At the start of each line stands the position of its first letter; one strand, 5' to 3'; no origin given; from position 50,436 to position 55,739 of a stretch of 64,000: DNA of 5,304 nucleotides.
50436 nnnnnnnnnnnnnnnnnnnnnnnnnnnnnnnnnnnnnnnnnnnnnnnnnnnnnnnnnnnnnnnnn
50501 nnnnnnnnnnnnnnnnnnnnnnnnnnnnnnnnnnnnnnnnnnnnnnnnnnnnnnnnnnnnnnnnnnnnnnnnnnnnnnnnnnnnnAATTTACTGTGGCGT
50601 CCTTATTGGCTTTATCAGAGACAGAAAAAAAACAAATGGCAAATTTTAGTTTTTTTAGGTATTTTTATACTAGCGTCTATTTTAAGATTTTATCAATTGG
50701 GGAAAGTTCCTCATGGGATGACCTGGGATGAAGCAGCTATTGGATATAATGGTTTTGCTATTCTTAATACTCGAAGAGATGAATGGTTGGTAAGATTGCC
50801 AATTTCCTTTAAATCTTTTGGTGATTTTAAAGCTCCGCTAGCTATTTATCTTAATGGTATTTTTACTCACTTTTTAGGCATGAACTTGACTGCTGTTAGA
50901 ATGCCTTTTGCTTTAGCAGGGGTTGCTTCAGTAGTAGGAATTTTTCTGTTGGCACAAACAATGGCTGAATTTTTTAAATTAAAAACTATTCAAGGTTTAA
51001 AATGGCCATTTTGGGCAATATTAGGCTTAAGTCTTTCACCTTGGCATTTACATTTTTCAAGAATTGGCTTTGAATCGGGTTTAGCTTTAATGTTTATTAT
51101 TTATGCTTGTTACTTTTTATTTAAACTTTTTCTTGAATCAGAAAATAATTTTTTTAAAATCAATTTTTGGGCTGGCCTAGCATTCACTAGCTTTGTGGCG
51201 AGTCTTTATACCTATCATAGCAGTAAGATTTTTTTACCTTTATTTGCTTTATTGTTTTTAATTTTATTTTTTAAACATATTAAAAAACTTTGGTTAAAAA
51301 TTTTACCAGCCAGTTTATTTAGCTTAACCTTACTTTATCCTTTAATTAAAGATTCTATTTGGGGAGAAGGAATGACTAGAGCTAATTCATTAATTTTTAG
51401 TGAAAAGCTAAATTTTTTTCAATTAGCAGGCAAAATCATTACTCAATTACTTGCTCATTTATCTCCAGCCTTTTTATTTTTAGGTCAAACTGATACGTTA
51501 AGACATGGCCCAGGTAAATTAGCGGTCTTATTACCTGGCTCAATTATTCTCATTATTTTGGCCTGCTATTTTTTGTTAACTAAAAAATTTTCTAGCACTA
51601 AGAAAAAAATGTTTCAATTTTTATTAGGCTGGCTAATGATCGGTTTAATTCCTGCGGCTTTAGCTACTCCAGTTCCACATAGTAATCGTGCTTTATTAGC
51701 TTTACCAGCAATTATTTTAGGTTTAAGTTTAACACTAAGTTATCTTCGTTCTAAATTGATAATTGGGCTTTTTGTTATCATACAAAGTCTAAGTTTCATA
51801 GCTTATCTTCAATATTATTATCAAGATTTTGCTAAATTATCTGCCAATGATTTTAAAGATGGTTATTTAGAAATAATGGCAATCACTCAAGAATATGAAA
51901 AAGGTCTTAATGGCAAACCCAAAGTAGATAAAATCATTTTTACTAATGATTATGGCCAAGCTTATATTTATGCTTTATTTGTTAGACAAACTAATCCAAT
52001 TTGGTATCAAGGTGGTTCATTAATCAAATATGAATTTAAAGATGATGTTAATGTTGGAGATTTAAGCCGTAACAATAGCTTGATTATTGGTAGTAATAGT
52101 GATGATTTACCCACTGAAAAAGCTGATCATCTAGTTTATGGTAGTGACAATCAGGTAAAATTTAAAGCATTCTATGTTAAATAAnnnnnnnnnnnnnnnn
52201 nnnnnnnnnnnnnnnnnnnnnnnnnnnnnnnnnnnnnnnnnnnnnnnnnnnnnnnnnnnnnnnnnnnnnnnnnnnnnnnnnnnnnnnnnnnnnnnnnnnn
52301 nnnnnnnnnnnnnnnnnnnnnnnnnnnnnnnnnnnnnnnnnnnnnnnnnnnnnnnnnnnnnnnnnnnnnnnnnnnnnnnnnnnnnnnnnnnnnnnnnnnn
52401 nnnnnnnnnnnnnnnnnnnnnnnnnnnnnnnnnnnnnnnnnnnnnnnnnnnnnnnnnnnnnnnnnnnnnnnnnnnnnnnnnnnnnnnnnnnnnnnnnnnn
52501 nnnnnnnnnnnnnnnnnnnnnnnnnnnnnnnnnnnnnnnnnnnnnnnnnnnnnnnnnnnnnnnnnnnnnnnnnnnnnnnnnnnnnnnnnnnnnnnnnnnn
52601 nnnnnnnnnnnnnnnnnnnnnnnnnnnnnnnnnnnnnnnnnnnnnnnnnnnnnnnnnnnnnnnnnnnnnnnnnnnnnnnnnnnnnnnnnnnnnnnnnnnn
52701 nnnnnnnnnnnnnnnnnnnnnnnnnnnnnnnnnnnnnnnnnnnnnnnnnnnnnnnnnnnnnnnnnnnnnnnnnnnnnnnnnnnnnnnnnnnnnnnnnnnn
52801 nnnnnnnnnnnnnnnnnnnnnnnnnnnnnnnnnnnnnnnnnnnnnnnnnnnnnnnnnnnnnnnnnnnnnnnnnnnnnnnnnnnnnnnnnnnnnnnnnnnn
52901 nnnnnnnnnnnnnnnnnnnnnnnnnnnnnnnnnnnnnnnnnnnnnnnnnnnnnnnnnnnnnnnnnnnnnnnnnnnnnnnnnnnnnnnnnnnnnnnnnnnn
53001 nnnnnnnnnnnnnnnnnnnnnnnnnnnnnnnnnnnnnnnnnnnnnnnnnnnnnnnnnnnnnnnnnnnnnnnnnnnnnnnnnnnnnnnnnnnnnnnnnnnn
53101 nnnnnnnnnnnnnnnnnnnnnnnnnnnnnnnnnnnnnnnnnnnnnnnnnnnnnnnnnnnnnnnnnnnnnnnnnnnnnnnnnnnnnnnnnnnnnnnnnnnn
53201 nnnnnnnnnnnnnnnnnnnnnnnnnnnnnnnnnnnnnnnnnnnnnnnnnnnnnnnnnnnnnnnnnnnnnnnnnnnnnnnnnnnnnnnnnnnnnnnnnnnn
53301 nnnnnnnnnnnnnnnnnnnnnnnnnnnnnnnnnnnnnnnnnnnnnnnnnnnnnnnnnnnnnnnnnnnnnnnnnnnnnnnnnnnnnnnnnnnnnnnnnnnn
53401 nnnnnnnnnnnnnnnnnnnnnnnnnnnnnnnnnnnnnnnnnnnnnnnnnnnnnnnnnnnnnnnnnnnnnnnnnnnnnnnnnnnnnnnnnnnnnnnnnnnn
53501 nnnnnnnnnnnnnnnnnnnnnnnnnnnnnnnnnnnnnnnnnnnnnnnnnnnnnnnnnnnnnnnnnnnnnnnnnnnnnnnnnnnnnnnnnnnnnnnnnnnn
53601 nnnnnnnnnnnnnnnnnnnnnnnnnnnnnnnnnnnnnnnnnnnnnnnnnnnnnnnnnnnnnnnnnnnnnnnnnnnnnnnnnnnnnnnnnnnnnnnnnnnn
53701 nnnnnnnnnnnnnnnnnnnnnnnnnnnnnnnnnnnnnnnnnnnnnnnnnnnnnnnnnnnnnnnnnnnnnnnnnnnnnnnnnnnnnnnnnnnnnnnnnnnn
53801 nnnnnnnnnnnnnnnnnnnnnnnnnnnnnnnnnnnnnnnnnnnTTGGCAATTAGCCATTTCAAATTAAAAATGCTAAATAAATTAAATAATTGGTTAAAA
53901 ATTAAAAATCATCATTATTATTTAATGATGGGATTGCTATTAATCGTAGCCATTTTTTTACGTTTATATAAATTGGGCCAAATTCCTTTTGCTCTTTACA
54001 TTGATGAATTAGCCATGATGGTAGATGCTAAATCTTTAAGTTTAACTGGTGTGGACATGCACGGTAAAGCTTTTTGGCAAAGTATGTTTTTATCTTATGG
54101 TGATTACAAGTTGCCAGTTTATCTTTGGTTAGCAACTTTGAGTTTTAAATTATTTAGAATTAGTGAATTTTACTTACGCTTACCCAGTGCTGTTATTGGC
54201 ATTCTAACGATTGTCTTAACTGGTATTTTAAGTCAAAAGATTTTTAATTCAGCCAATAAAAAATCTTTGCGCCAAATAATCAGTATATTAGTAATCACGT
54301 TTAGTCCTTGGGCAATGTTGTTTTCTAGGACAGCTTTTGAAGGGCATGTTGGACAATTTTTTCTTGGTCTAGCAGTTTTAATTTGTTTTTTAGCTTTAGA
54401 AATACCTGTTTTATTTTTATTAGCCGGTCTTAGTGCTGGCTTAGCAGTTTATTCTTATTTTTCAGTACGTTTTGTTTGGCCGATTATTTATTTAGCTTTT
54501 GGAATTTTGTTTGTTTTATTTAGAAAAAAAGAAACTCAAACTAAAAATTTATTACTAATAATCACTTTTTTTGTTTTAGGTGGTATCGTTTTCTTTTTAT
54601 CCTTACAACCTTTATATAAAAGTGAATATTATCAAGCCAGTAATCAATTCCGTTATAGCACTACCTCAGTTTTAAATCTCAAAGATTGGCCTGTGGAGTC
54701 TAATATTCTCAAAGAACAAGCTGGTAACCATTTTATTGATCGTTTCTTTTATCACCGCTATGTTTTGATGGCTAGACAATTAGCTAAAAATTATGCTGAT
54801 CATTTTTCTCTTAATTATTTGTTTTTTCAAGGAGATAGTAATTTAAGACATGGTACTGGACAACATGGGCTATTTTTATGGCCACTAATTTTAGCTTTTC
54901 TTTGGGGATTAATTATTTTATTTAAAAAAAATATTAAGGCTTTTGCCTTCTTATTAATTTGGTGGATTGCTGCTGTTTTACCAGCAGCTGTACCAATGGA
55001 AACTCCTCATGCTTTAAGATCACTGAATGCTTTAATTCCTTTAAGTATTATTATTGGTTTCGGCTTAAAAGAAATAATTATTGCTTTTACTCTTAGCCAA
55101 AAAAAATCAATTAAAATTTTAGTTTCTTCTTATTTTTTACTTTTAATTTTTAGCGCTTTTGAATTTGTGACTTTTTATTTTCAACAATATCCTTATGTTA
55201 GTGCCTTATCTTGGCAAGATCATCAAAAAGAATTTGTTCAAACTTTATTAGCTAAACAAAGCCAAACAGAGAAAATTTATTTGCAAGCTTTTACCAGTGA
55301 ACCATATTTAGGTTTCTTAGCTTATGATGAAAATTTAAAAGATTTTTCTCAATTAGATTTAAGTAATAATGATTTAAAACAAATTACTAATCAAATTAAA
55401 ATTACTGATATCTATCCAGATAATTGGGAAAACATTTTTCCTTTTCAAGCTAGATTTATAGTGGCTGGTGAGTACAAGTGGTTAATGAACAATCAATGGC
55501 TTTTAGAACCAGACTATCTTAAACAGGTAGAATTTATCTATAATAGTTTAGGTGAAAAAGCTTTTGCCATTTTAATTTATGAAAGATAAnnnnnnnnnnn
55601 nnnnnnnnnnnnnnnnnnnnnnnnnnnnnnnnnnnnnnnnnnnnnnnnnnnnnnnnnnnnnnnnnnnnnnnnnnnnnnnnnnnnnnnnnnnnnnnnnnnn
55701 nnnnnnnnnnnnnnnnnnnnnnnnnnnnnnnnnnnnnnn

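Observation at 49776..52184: Single 802-aa polypeptide fusing a cytoplasmic GT2 domain to a GT-C (PMT/ArnT-like) membrane domain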

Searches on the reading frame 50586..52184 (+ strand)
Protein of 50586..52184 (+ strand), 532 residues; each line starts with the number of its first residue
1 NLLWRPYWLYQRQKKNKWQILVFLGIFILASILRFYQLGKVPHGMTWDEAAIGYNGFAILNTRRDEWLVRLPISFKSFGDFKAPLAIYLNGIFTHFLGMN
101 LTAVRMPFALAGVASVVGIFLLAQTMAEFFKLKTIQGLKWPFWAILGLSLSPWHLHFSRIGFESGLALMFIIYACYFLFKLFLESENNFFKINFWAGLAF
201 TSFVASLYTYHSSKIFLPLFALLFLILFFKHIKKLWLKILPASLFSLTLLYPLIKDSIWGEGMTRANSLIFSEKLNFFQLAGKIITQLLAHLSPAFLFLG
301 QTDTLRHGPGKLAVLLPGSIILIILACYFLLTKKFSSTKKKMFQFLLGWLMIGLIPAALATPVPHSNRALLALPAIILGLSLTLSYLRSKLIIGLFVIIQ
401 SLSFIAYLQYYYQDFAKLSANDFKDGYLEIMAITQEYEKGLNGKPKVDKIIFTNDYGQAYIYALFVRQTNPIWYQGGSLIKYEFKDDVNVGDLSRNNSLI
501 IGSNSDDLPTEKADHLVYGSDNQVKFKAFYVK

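Call 5: search_protein_families(library=pfam, proteins=[window:50586-52184:+], max_evalue=10)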
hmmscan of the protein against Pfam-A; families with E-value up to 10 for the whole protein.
window:50586-52184:+ (532 aa): 2 families
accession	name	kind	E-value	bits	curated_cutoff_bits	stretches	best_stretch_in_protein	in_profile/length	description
PF24661.1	DUF7649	-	0.015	15.9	27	1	317-355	26-64/85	Domain of unknown function (DUF7649)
PF00951.23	Arteri_Gl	-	1.1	9.5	24.9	1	169-237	42-111/179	Arterivirus GL envelope glycoprotein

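Call 6: search_protein_families(library=ncbifam, proteins=[window:50586-52184:+], max_evalue=1)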
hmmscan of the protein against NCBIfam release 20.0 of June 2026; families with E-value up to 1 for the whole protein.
window:50586-52184:+ (532 aa): 0 families

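Call 33: search_solved_structures(query=A2, max_evalue=10, show_alignments=2)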
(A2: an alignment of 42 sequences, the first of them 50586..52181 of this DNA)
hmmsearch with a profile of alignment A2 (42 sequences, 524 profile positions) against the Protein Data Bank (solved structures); distinct sequences matched with E-value up to 10: 1.
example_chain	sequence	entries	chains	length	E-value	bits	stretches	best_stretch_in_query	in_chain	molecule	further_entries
5ezm_A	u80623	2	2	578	0.056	15.6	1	73-235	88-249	4-amino-4-deoxy-L-arabinose transferase or related glycosyltransferases of PMT family | 4-amino-4-deoxy-L-arabinose (L-Ara4N) transferase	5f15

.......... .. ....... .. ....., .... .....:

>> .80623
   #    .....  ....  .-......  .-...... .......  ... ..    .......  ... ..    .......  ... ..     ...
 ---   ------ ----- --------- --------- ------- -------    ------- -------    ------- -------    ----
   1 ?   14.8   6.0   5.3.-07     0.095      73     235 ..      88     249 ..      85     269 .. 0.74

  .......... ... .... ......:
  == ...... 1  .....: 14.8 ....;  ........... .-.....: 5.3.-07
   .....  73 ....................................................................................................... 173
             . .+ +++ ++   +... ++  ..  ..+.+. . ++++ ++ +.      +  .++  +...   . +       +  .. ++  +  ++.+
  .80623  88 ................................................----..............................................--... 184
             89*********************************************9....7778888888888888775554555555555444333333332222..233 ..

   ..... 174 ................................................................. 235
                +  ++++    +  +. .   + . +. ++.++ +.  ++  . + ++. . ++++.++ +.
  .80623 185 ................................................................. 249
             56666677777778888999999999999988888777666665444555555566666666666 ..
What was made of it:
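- On PMT_2 / GT39 / GT83 (Pfam PF13231; ArnT family): A family profile hits ArnT 5ezm at E 0.056 (call 33).
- A family profile hits ArnT only at E 0.056 (call 33).
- Tried and rejected: The GT-C family profile gave only ArnT at E 0.056 (call 33).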

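Call 42: predict_structure(alignment_id=A2)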
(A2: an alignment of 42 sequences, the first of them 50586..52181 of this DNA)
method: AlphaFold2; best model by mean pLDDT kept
length: 532 residues; sequences in the alignment: 42
mean_pLDDT: 90.4   pTM: 0.91
mean pLDDT of the five models: 90.4, 90.1, 89.9, 88.5, 88.2
residues with pLDDT >= 90: 384; 70-90: 122; 50-70: 14; < 50: 12
segments of 3 or more residues with pLDDT < 50: 1-11
pLDDT, mean of each block of 10 residues (from residue 1): 36 69 93 95 88 93 89 80 91 95 96 98 95 76 96 95 93 98 94 97 97 95 98 97 96 89 81 93 95 92 87 91 90 89 96 95 89 97 92 92 96 90 88 95 95 84 91 67 90 95 93 94 93 93
secondary structure, 60 per line:
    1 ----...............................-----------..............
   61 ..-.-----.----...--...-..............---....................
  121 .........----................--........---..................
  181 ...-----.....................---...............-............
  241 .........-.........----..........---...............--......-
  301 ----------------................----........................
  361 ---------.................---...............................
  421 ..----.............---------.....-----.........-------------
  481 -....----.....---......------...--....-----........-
elements in order: H5-35 H47-62 E75-77 E80-82 H84-97 H101-129 H134-149 H152-159 H163-183 H189-209 H213-227 H229-249 H251-259 H264-268 H270-273 H277-291 H294-299 H317-332 H337-359 H370-386 H390-422 H427-439 E449-453 H459-467 E482-485 H490-494 E498-503 E515-518 E524-531
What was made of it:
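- On GT-C superfamily: The C-terminal model has pLDDT 90 and pTM 0.91 (call 42).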

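Call 44: fold_search(model_id=the predicted structure, library=pdb)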
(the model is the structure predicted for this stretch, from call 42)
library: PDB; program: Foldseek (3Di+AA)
matches with E <= 10: 308; with E <= 0.001: 13
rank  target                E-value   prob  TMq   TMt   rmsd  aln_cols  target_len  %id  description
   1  5ezm                  2.3e-06  1.00  0.53  0.53   9.8       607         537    9  Crystal Structure of ArnT from Cupriavidus metallidurans in the apo state (released 2016-02-17)
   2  5f15                  3.0e-06  1.00  0.54  0.54   9.5       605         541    8  Crystal Structure of ArnT from Cupriavidus metallidurans bound to Undecaprenyl phosphate (released 2016-02-17)
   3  3waj                  6.2e-06  1.00  0.47  0.33  13.5       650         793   11  Crystal structure of the Archaeoglobus fulgidus oligosaccharyltransferase (O29867_ARCFU) complex with Zn and sulfate (released 2013-10-30)
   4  5gmy_A                6.5e-06  1.00  0.46  0.31  12.6       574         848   12  Crystal structure of the Archaeoglobus fulgidus oligosaccharyltransferase (O29867_ARCFU) tethered with an acceptor pep (released 2017-02-01)
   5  6ftg_5                8.1e-06  1.00  0.50  0.42  11.0       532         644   14  Subtomogram average of OST-containing ribosome-translocon complexes from canine rough microsomal membranes (released 2018-03-21)
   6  3wak                  1.1e-05  1.00  0.46  0.31  12.1       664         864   11  Crystal structure of the Archaeoglobus fulgidus oligosaccharyltransferase (O29867_ARCFU) in the apo form (released 2013-10-30)
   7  9i5k_A                2.1e-05  1.00  0.51  0.55   9.3       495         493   14  Structure of the Chaetomium thermophilum Pmt4 homodimer (C2 symmetry) (released 2025-12-24)
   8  7e9s_A                2.8e-05  1.00  0.49  0.32  11.9       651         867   12  Archaeal oligosaccharyltransferase AglB from Archaeoglobus fulgidus in complex with an inhibitory peptide and a dolich (released 2021-09-08)
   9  9s6s_A                1.3e-04  1.00  0.48  0.47   7.5       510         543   12  Ternary cryo-EM structure of human ALG9 with Dol25-PP-GlcNAc2Man6, Dol25-P-Man and Fab (released 2026-03-18)
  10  6s7t_A                1.3e-04  1.00  0.51  0.40  10.9       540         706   13  Cryo-EM structure of human oligosaccharyltransferase complex OST-B (released 2019-12-18)
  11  9s6u_A                1.7e-04  1.00  0.44  0.43   9.1       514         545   13  Ternary cryo-EM structure of human ALG9 with Dol25-PP-GlcNAc2Man8, Dol25-P-Man and Fab (released 2026-03-18)
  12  9s6t_A                3.1e-04  1.00  0.54  0.58   6.9       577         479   12  Ternary cryo-EM structure of chicken ALG12 with Dol25-PP-GlcNAc2Man7, Dol25-P-Man, and Fab (released 2026-03-18)
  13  9i5l_A                4.5e-04  1.00  0.35  0.27   4.1       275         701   16  Structure of the Chaetomium thermophilum Pmt4 homodimer (C1 symmetry) (released 2025-12-24)
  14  7bvf_B                2.4e-03  1.00  0.38  0.21   9.3       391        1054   14  Cryo-EM structure of Mycobacterium tuberculosis arabinosyltransferase EmbA-EmbB-AcpM2 in complex with ethambutol (released 2020-04-29)
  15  6wby                  2.9e-03  1.00  0.41  0.20   9.0       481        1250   14  Single-Particle Cryo-EM Structure of Arabinofuranosyltransferase AftD from Mycobacteria, Mutant R1389S Class 2 (released 2020-05-13)
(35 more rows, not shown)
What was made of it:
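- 50625..51839 (+): GT-C membrane domain, residues 284-688, about 11 TM helices, N-in. The top 26 Foldseek hits in the PDB are all GT-C enzymes, ArnT first (call 44).
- On GT-C superfamily: Its top 26 Foldseek PDB hits are all GT-C enzymes: ArnT, AglB, STT3, Pmt4, ALG9/12/3, EmbA/B/C, AftD, AftA and DPY19 (call 44).
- Closest known: ArnT. Same: ArnT is the best structural match (5ezm/5f15, TM 0.53) and Pmt4 is also a strong hit (call 44).
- Closest known: ArnT. Different: Sequence identity to ArnT is 8-9% (call 44).
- Checked: An AlphaFold model of it (pLDDT 90, pTM 0.91, call 42) has GT-C enzymes as all of its top 26 Foldseek hits in the PDB, with ArnT 5ezm/5f15 first (E 2e-6, TM 0.53, call 44).
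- GT-C fold (calls 42, 44).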

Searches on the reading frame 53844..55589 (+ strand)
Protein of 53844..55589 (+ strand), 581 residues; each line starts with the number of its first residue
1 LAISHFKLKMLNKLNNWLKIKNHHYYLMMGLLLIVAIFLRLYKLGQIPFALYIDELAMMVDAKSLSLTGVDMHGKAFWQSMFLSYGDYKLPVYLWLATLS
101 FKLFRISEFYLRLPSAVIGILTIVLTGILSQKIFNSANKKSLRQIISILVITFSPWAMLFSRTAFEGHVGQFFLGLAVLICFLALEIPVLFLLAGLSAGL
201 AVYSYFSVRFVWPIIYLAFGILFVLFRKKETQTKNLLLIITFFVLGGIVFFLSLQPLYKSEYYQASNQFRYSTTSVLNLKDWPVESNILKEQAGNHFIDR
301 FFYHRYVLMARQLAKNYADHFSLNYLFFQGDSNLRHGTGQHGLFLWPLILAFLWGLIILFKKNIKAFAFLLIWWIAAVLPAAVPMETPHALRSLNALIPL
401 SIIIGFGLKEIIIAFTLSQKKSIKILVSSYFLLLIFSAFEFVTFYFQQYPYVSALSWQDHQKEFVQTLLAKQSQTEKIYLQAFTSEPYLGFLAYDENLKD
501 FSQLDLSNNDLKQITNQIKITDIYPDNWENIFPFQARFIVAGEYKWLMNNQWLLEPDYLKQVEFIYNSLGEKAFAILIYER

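Call 3: search_protein_families(library=pfam, proteins=[window:53844-55589:+], max_evalue=0.01)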
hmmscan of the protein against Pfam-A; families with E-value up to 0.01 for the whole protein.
window:53844-55589:+ (581 aa): 1 family
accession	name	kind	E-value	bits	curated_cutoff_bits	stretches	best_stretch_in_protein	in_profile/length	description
PF13231.12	PMT_2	-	1.9e-05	25.3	26.1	1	91-242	4-153/160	Dolichyl-phosphate-mannose-protein mannosyltransferase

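Call 6: search_protein_families(library=ncbifam, proteins=[window:53844-55589:+], max_evalue=1)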
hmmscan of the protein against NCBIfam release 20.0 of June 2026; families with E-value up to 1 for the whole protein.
window:53844-55589:+ (581 aa): 0 families
